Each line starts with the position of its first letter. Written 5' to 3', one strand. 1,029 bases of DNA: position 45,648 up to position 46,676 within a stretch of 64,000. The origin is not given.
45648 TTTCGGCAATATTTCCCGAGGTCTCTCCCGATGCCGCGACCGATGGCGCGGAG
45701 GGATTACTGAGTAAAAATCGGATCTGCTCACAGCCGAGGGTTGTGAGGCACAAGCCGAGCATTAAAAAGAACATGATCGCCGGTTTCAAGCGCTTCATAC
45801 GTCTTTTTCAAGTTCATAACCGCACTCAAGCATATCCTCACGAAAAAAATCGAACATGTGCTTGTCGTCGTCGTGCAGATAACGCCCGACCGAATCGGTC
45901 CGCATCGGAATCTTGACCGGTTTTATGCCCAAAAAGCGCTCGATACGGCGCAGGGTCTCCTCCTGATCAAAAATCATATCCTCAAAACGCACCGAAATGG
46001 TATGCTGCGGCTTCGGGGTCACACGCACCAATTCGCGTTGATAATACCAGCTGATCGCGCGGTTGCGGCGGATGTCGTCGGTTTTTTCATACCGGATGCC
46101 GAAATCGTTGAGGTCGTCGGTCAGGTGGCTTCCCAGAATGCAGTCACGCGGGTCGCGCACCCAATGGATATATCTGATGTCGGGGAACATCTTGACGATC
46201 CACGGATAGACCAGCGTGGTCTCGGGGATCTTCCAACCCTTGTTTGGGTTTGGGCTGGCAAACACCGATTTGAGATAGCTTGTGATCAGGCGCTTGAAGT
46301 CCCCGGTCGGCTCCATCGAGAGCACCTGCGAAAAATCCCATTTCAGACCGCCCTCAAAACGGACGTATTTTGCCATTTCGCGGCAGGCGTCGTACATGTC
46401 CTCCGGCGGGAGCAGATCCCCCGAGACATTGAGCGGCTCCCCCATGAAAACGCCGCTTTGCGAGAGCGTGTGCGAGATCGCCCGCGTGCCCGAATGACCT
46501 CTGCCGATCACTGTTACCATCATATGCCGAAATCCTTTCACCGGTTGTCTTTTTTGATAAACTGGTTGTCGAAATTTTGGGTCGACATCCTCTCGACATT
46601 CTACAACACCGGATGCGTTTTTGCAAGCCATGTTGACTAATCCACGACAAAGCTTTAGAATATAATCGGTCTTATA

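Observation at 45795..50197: Dedicated PAPS-synthesis cassette divergent from a cytoplasmic sulfotransferase that is start/stop-coupled to mltG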

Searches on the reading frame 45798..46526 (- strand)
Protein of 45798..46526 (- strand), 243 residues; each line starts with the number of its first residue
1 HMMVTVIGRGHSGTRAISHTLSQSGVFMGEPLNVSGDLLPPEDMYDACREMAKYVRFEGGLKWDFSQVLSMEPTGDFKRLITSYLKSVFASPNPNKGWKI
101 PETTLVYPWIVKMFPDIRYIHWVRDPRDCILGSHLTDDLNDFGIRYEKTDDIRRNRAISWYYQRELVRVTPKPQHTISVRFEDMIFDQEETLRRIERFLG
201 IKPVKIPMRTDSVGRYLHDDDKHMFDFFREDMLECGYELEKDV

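Call 4: search_protein_families(library=pfam, proteins=[window:45798-46526:-], max_evalue=0.01)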
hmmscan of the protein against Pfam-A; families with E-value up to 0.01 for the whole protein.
window:45798-46526:- (243 aa): 2 families
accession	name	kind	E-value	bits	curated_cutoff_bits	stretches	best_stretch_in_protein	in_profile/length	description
PF13469.12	Sulfotransfer_3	-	1.5e-15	58.5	27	1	71-202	76-213/216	Sulfotransferase family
PF00685.33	Sulfotransfer_1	-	2.3e-05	24.4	22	1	112-202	84-182/255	Sulfotransferase domain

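Call 5: search_solved_structures(query=window:45798-46526:-, max_evalue=1, show_alignments=3)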
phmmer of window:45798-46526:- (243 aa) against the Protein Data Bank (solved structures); distinct sequences matched with E-value up to 1: 0.

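Call 7: find_homologous_proteins(query=window:45798-46526:-, max_evalue=0.001)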
Query window:45798-46526:- (243 aa): 3554 proteins with E <= 0.001 among 3677 candidates; the best 120 are listed.
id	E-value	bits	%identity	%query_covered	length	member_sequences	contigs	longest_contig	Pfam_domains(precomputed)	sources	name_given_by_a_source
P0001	2.1e-147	507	88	100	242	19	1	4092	PF13469.13,PF00685.34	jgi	-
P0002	2.8e-122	425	74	97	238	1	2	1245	PF13469.13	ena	-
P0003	2.8e-120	419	72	98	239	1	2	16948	PF13469.13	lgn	-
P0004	2.8e-118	412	73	99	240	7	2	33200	PF13469.13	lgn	-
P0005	6.5e-118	411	71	100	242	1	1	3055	PF13469.13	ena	-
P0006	2.9e-117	409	72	98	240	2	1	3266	PF13469.13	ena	-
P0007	4.1e-117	408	72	98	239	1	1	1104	PF13469.13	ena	-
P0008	4.1e-117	408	71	99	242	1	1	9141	PF13469.13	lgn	-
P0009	4.6e-117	408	72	98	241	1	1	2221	PF13469.13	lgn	-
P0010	4.9e-117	408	72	98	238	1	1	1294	PF13469.13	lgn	-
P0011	5.7e-117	408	71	99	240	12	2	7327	PF13469.13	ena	-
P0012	6.1e-117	408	72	98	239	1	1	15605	PF13469.13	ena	-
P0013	8.3e-117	407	72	98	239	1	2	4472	PF13469.13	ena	-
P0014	2.2e-116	406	72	98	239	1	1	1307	PF13469.13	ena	-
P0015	2.9e-116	405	72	98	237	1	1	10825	PF13469.13,PF00685.34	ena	-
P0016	3.1e-116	405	72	98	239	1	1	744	PF13469.13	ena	-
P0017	3.7e-116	405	72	97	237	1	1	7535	PF13469.13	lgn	-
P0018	4.1e-116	405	72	98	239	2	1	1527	PF13469.13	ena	-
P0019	5.6e-116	404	71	98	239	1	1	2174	PF13469.13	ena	-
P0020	9.7e-116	404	71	98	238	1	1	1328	PF13469.13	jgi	-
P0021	1.1e-115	404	71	97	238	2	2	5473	PF13469.13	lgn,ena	-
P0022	1.4e-115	403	71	99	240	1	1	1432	PF13469.13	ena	-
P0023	2.3e-115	402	70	99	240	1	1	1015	PF13469.13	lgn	-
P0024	2.5e-115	402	71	98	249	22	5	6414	PF13469.13,PF00685.34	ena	-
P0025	2.6e-115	402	71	98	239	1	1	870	PF13469.13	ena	-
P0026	6.2e-115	401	71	98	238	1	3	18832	PF13469.13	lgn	-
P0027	6.7e-115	401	71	98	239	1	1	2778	PF13469.13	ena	-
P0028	1.2e-114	400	71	98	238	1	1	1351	PF13469.13,PF00685.34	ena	-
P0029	1.9e-114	399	70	98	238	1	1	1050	PF13469.13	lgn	-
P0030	2.2e-114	399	70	98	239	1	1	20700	PF13469.13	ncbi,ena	-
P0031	3.8e-114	398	70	98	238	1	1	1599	PF13469.13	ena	-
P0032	7.3e-114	398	71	98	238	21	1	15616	PF13469.13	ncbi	-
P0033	8.0e-114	397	70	97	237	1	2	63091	PF13469.13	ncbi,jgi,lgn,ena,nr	ncbi:MAG: sulfotransferase [Oscillospiraceae bacterium]|nr:sulfotransferase [Oscillospiraceae bacter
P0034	9.0e-114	397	69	98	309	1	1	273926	PF13469.13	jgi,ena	-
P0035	9.2e-114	397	70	98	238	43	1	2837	PF13469.13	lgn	-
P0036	9.4e-114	397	69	98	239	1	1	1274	PF13469.13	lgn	-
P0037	9.9e-114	397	71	98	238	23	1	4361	PF13469.13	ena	-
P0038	9.9e-114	397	71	97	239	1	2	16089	PF13469.13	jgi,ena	-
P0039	1.1e-113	397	70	97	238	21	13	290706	PF13469.13,PF00685.34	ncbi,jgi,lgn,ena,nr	ncbi:MAG: sulfotransferase [Clostridia bacterium]|jgi:hypothetical protein|nr:sulfotransferase [Clos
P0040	1.3e-113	397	69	98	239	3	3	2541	PF13469.13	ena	-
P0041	1.3e-113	397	71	98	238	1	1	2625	PF13469.13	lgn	-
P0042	1.3e-113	397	69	98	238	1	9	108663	PF13469.13,PF00685.34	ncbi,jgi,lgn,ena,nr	ncbi:MAG TPA: sulfotransferase [Clostridia bacterium]|jgi:hypothetical protein|nr:MAG: hypothetical 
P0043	1.7e-113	396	71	98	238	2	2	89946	PF13469.13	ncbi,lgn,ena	-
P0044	1.8e-113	396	72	98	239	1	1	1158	PF13469.13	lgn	-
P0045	2.5e-113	396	70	98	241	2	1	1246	PF13469.13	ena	-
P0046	3.1e-113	395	70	98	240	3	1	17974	PF13469.13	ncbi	-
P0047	4.2e-113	395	70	98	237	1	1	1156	PF13469.13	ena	-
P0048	4.7e-113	395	70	98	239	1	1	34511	PF13469.13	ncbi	-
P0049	5.4e-113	395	70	97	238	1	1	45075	PF13469.13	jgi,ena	-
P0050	5.9e-113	395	70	98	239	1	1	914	PF13469.13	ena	-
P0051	6.2e-113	394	71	98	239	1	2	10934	PF13469.13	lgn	-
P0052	7.8e-113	394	69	98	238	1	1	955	PF13469.13,PF00685.34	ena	-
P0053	8.1e-113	394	69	98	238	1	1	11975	PF13469.13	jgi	jgi:hypothetical protein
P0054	8.1e-113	394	69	97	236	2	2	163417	PF13469.13,PF00685.34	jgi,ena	-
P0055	8.9e-113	394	70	98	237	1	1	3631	PF13469.13,PF00685.34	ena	-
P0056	1.0e-112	394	70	98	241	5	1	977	PF13469.13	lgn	-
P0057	1.1e-112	394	71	98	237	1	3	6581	PF13469.13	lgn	-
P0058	1.2e-112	394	70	98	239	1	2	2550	PF13469.13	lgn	-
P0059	1.3e-112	393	70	98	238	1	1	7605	PF13469.13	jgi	jgi:hypothetical protein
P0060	1.4e-112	393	70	98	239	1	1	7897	PF13469.13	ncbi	-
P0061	1.5e-112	393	67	98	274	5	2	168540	PF13469.13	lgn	-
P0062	1.5e-112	393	70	98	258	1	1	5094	PF13469.13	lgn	-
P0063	1.6e-112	393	70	97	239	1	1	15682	PF13469.13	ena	-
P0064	2.0e-112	393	68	98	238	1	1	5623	PF13469.13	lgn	-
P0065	2.3e-112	393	68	98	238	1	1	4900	PF13469.13,PF00685.34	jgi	-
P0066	2.3e-112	393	70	98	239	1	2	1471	PF13469.13,PF00685.34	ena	-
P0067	2.3e-112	393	71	97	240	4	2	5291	PF13469.13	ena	-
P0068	2.4e-112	393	69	98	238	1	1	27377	PF13469.13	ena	-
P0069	2.8e-112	392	68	98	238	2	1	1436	PF13469.13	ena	-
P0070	2.9e-112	392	68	98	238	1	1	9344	PF13469.13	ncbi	-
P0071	3.2e-112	392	71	98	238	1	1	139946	PF13469.13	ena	-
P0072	3.6e-112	392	69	97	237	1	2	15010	PF13469.13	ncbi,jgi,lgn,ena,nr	ncbi:MAG: sulfotransferase [Oscillospiraceae bacterium]|nr:sulfotransferase [Oscillospiraceae bacter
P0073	3.8e-112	392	67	98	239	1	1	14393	PF13469.13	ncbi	-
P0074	4.5e-112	392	70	98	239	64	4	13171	PF13469.13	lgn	-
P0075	5.4e-112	391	68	98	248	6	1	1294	PF13469.13,PF00685.34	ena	-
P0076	5.6e-112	391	71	98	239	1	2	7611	PF13469.13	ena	-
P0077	6.0e-112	391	70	98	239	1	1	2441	PF13469.13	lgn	-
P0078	6.4e-112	391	70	98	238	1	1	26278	PF13469.13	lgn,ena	-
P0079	6.7e-112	391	70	97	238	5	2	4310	PF13469.13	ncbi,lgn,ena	-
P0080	9.2e-112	391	68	98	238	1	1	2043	PF13469.13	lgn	-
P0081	9.4e-112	391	71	98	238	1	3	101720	PF13469.13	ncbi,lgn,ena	-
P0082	1.1e-111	390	70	98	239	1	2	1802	PF13469.13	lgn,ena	-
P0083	1.1e-111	390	67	98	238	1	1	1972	PF13469.13,PF00685.34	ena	-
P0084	1.5e-111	390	69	97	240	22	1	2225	PF13469.13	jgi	jgi:hypothetical protein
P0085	1.6e-111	390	69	98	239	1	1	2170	PF13469.13,PF00685.34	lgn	-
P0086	1.7e-111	390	70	97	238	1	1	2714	PF13469.13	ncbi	-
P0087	1.8e-111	390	71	97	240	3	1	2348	PF13469.13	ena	-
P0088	1.9e-111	390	68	98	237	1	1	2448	PF13469.13,PF00685.34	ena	-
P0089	1.9e-111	390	73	95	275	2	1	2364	PF13469.13,PF00685.34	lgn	-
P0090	2.2e-111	389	69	98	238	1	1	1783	PF13469.13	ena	-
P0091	2.3e-111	389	70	97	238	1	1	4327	PF13469.13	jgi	jgi:hypothetical protein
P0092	2.4e-111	389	70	97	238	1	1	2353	PF13469.13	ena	-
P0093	3.4e-111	389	69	98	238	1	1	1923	PF13469.13,PF00685.34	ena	-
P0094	3.6e-111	389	71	98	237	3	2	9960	PF13469.13,PF00685.34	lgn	-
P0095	3.8e-111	389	69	97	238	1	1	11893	PF13469.13,PF00685.34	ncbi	-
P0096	4.3e-111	388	70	98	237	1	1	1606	PF13469.13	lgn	-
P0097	4.3e-111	388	69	99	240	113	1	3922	PF13469.13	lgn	-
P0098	4.9e-111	388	69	97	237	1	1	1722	PF13469.13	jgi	jgi:hypothetical protein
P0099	5.1e-111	388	71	98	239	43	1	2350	PF13469.13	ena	-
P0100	5.8e-111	388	71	97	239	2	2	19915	PF13469.13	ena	-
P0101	7.6e-111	388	68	98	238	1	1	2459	PF13469.13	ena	-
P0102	8.1e-111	388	69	98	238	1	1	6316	PF13469.13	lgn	-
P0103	1.3e-110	387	70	97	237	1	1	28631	PF13469.13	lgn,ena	-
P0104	1.7e-110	386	69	97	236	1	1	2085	PF13469.13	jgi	jgi:hypothetical protein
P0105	2.2e-110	386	69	98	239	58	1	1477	PF13469.13,PF00685.34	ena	-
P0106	3.2e-110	386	69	98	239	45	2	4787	PF13469.13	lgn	-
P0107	3.2e-110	386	68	97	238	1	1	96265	PF13469.13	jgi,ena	-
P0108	3.8e-110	385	69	98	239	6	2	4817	PF13469.13,PF00685.34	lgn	-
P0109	3.8e-110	385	68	98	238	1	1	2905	PF13469.13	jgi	-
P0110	3.8e-110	385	69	98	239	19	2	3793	PF13469.13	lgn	-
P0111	4.6e-110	385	69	98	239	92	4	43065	PF13469.13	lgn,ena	-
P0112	5.2e-110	385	67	98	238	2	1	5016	PF13469.13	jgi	-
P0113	5.5e-110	385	69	98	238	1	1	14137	PF13469.13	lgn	-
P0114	5.6e-110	385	68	98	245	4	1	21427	PF13469.13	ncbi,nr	ncbi:MAG: sulfotransferase [Chloroflexi bacterium]|nr:sulfotransferase [Chloroflexota bacterium]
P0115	5.9e-110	385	68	98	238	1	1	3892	PF13469.13,PF00685.34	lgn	-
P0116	7.3e-110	384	68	98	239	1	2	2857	PF13469.13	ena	-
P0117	7.6e-110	384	67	98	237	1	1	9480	PF13469.13,PF00685.34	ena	-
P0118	9.8e-110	384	68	98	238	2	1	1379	PF13469.13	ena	-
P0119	1.2e-109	384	69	98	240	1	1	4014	PF13469.13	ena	-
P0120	1.3e-109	384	68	98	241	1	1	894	PF13469.13,PF00685.34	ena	-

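Call 12: find_encoding_contigs(protein=window:45798-46526:-, flank=10000, max_places=6)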
Protein window:45798-46526:- (243 aa): no gene with exactly this product is on record in the collection.

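Call 13: find_encoding_contigs(protein=P0039, flank=8000, max_places=8)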
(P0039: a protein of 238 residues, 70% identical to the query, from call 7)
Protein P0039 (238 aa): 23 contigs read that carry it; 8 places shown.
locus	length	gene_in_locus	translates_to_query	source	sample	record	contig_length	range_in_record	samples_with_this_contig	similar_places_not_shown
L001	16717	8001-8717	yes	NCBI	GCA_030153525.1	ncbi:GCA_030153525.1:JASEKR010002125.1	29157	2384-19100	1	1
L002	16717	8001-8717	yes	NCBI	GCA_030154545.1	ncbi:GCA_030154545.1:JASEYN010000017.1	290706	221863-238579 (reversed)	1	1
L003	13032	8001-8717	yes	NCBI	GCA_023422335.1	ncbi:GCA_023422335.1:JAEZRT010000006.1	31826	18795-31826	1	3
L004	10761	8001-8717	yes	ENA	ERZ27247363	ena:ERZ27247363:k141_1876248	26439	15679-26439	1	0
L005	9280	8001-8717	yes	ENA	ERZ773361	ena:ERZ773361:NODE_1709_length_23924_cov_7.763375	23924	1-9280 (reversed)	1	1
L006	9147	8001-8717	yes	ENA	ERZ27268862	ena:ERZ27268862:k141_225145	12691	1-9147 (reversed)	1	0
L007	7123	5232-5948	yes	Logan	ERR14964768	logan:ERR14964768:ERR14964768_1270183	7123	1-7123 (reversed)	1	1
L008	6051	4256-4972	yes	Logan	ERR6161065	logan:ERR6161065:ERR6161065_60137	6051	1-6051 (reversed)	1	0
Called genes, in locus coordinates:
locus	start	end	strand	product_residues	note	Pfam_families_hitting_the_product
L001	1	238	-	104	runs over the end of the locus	PF01384:PHO4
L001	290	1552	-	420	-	PF01546:Peptidase_M20 (faint), PF04389:Peptidase_M28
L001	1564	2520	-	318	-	PF01208:URO-D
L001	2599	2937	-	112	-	PF19524:DUF6054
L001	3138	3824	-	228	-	PF04973:NMN_transporter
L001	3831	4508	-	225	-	PF01925:TauE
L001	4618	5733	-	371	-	PF03144:GTP_EFTU_D2 (weak), PF22594:GTP-eEF1A_C, PF01583:APS_kinase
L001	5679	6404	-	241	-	PF00009:GTP_EFTU, PF01926:MMR_HSR1 (faint)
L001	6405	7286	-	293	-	PF01507:PAPS_reduct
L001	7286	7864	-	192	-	PF01583:APS_kinase, PF08433:KTI12 (weak)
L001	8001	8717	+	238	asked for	PF00685:Sulfotransfer_1 (faint), PF13469:Sulfotransfer_3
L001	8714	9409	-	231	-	PF01663:Phosphodiest (weak)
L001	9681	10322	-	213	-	-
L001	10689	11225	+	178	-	PF01261:AP_endonuc_2 (weak)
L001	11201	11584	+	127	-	PF01261:AP_endonuc_2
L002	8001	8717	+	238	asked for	PF00685:Sulfotransfer_1 (faint), PF13469:Sulfotransfer_3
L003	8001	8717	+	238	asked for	PF00685:Sulfotransfer_1 (faint), PF13469:Sulfotransfer_3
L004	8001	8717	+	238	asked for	PF00685:Sulfotransfer_1 (faint), PF13469:Sulfotransfer_3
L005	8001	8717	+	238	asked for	PF00685:Sulfotransfer_1 (faint), PF13469:Sulfotransfer_3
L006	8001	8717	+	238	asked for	PF00685:Sulfotransfer_1 (faint), PF13469:Sulfotransfer_3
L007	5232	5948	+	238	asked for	PF00685:Sulfotransfer_1 (faint), PF13469:Sulfotransfer_3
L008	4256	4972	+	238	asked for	PF00685:Sulfotransfer_1 (faint), PF13469:Sulfotransfer_3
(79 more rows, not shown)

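Call 23: search_protein_representatives(protein=window:45798-46526:-)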
Query: 243 residues. Proteins with E-value up to 0.001 (for the whole library): 995; up to 1e-10: 290; up to 1e-30: 120. The best 150 are listed.
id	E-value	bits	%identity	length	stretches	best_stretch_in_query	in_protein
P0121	1.9e-97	342.0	62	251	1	3-240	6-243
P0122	7.3e-80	284.5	53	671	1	2-239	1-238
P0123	1.8e-79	283.2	51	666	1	3-235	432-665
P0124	3.6e-78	278.9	53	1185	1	2-238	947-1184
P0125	4.5e-73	262.2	54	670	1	3-239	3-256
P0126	5.9e-72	258.6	53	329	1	4-218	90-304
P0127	1.4e-71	257.4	49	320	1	3-238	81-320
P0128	1.0e-66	241.4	66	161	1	3-160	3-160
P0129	1.2e-66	241.2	50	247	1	2-237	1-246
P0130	8.9e-65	235.0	43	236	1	2-237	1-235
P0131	1.0e-63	231.6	49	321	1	4-238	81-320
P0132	1.6e-63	230.9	47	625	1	3-237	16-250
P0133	1.7e-63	230.9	42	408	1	3-238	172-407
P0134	2.4e-62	227.1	61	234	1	3-160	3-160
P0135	9.3e-59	215.3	43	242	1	2-238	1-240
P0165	3.3e-47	177.5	37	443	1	4-239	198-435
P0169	2.1e-46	174.8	41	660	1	3-210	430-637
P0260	2.1e-26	109.3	36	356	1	3-212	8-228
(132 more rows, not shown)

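Call 24: search_protein_families(library=pfam, proteins=[P0122, P0123, P0124, P0125, P0132, P0133, P0165, P0169, P0127, P0260], max_evalue=0.001)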
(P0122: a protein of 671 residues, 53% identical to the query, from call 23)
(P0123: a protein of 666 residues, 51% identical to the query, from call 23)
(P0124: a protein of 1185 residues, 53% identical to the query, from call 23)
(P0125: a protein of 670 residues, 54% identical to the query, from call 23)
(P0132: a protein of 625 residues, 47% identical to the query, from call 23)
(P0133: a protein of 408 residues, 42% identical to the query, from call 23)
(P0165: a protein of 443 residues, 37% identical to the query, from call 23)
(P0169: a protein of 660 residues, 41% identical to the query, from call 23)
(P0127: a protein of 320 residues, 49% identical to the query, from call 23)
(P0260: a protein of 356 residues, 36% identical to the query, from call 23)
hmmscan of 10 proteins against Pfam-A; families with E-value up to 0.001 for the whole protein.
P0122 (671 aa): 2 families
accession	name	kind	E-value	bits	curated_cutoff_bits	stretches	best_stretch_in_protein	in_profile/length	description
PF13469.12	Sulfotransfer_3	-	4.8e-14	53.6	27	1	74-202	81-214/216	Sulfotransferase family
PF04577.19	Glyco_transf_61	-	1.1e-11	45.5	27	1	344-515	1-126/137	Glycosyltransferase 61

P0123 (666 aa): 26 families (the best 25 are shown)
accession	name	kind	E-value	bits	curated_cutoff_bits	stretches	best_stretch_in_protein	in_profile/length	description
PF00515.34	TPR_1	-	2.2e-51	170.1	27.8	3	169-202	1-34/34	Tetratricopeptide repeat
PF07719.23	TPR_2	-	2.7e-50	164.8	27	4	169-201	1-33/34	Tetratricopeptide repeat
PF13414.12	TPR_11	-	5.3e-34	116.1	26.8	4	142-182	1-41/42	TPR repeat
PF13181.12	TPR_8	-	5.1e-33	110.8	25.7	2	312-341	4-33/34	Tetratricopeptide repeat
PF13428.12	TPR_14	-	3.3e-26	89.5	23.5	2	136-177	2-43/44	Tetratricopeptide repeat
PF13176.12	TPR_7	-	2.2e-25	87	27.9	0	172-201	2-31/36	Tetratricopeptide repeat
PF13431.12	TPR_17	-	4.4e-24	83.1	24.4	1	157-190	1-34/34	Tetratricopeptide repeat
PF13424.12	TPR_12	-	1.7e-23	83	30.1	3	133-196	1-72/77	Tetratricopeptide repeat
PF14559.12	TPR_19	-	5.4e-23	81.5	25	3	320-384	2-66/68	Tetratricopeptide repeat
PF13432.12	TPR_16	-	4.3e-18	65.8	32.7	2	141-201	3-63/65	Tetratricopeptide repeat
PF13371.12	TPR_9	-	3.3e-17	62.7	35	1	176-235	2-61/73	Tetratricopeptide repeat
PF13374.12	TPR_10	-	4.8e-17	61.8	27.5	1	169-198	2-31/42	Tetratricopeptide repeat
PF13469.12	Sulfotransfer_3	-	8.8e-17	62.5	27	1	478-633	95-214/216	Sulfotransferase family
PF13174.12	TPR_6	-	3.8e-16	59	26.3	0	312-341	3-32/33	Tetratricopeptide repeat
PF23914.1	TPR_CcmH_CycH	-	7.5e-12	45.8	42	1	283-378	60-156/158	Cytochrome c-type biogenesis protein H TPR domain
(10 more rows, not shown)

P0124 (1185 aa): 4 families
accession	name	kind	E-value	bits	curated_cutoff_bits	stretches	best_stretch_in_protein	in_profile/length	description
PF13469.12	Sulfotransfer_3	-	3.9e-08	34.3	27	1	1028-1149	106-214/216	Sulfotransferase family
PF13414.12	TPR_11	-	0.00017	21.6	26.8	0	606-629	1-24/42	TPR repeat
PF13432.12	TPR_16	-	0.00049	20.9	32.7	1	586-628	18-60/65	Tetratricopeptide repeat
PF14559.12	TPR_19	-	0.00067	20.4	25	0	588-625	14-51/68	Tetratricopeptide repeat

P0125 (670 aa): 3 families
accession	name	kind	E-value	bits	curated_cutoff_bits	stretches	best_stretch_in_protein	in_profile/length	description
PF22244.2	GCE_fung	-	1.8e-32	113.5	27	1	473-621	75-231/231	Glucuronyl esterase, fungi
PF13469.12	Sulfotransfer_3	-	7.3e-14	53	27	1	4-214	2-213/216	Sulfotransferase family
PF00326.27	Peptidase_S9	-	0.00089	19.2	22.6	0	488-585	51-143/213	Prolyl oligopeptidase family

P0132 (625 aa): 1 family
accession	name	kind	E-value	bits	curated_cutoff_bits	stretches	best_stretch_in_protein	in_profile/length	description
PF13469.12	Sulfotransfer_3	-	4e-17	63.6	27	1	18-216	3-214/216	Sulfotransferase family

P0133 (408 aa): 2 families
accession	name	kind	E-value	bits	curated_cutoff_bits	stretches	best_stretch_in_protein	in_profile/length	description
PF13469.12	Sulfotransfer_3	-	3.7e-15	57.2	27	1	173-372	2-214/216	Sulfotransferase family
PF00685.33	Sulfotransfer_1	-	3.7e-05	23.7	22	1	283-376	88-185/255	Sulfotransferase domain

P0165 (443 aa): 3 families
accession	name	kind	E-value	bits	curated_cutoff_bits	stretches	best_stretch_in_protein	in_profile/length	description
PF13469.12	Sulfotransfer_3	-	7.3e-12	46.4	27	1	267-396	106-213/216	Sulfotransferase family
PF13578.12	Methyltransf_24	-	1.3e-08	36.1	26.3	1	43-143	1-105/105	Methyltransferase domain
PF00685.33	Sulfotransfer_1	-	2.7e-06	27.4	22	1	309-402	89-185/255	Sulfotransferase domain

P0169 (660 aa): 5 families
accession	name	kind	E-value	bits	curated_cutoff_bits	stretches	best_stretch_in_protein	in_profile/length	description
PF00534.26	Glycos_transf_1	-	1.2e-18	67.7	26.4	1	219-312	77-170/172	Glycosyl transferases group 1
PF13692.12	Glyco_trans_1_4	-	1.8e-13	51.4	27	1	222-297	66-139/142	Glycosyl transferases group 1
PF13469.12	Sulfotransfer_3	-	1.2e-11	45.7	27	1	504-630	104-214/216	Sulfotransferase family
PF13524.12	Glyco_trans_1_2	-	2.5e-09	37.7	25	1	192-328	10-143/144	Glycosyl transferase-like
PF20706.3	GT4-conflict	-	0.00059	19.4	26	0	227-295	274-352/385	Family 4 Glycosyltransferase in conflict systems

P0127 (320 aa): 2 families
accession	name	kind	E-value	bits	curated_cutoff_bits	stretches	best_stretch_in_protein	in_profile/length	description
PF13469.12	Sulfotransfer_3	-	4.4e-18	66.8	27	1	137-285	95-213/216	Sulfotransferase family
PF00685.33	Sulfotransfer_1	-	6.9e-08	32.6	22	1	196-291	88-188/255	Sulfotransferase domain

P0260 (356 aa): 1 family
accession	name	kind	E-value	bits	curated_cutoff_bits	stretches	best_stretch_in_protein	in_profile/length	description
PF13469.12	Sulfotransfer_3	-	1.2e-09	39.2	27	1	76-220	95-215/216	Sulfotransferase family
